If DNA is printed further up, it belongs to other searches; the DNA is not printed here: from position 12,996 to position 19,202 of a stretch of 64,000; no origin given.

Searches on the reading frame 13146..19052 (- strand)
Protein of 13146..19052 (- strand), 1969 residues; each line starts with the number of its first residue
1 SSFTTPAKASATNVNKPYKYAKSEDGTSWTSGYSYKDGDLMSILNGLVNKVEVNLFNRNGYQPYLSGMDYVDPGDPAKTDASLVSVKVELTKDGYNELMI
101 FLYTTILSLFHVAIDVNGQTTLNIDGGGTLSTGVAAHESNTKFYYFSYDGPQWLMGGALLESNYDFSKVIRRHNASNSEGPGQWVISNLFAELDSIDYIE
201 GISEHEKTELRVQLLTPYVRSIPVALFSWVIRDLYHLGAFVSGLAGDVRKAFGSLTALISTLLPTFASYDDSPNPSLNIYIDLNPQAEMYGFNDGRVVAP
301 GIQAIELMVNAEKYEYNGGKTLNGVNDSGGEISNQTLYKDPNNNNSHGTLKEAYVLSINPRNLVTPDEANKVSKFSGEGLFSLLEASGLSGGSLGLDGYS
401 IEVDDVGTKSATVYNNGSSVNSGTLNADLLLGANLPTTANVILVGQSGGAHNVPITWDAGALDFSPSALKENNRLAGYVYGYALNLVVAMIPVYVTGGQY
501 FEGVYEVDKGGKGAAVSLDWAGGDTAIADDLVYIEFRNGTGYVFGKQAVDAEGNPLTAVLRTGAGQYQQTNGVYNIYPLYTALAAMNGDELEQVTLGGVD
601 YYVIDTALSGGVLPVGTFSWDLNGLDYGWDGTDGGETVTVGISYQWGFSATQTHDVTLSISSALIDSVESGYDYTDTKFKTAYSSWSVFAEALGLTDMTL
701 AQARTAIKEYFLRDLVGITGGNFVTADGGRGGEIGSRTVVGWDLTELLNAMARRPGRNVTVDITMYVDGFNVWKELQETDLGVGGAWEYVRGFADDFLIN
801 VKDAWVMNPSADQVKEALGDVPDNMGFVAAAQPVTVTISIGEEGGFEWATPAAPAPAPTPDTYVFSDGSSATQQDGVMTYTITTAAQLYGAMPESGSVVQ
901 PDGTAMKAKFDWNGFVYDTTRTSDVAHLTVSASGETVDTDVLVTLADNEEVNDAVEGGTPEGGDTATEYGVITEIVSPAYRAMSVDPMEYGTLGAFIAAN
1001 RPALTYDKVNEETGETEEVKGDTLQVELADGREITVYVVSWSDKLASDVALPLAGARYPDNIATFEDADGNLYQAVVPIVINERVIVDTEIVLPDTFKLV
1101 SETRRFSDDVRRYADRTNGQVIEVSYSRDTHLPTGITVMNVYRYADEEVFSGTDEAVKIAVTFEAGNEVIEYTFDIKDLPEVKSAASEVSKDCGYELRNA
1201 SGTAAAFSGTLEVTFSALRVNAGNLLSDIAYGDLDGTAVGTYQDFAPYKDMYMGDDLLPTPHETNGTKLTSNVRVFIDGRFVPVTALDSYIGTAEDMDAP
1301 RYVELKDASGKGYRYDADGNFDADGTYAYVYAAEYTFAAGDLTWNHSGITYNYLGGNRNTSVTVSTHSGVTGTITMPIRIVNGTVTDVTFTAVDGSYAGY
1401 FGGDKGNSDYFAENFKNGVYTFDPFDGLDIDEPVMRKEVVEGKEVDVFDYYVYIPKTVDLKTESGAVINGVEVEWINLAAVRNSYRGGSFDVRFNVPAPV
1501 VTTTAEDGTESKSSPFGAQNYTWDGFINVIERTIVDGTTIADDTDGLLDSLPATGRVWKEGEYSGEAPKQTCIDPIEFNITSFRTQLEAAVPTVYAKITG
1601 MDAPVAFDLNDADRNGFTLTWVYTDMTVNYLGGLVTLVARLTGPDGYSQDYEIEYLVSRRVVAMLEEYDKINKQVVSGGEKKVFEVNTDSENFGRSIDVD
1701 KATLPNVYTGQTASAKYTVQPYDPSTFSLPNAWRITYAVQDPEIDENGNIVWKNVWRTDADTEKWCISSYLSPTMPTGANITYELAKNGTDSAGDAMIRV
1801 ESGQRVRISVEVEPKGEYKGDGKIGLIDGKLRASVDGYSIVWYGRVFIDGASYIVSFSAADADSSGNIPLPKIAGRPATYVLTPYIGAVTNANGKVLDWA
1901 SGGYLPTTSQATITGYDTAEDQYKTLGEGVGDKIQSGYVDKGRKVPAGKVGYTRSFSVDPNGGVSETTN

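Call 86: search_solved_structures(query=window:13146-19052:-, max_evalue=1)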
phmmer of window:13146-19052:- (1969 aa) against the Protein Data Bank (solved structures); distinct sequences matched with E-value up to 1: 0.
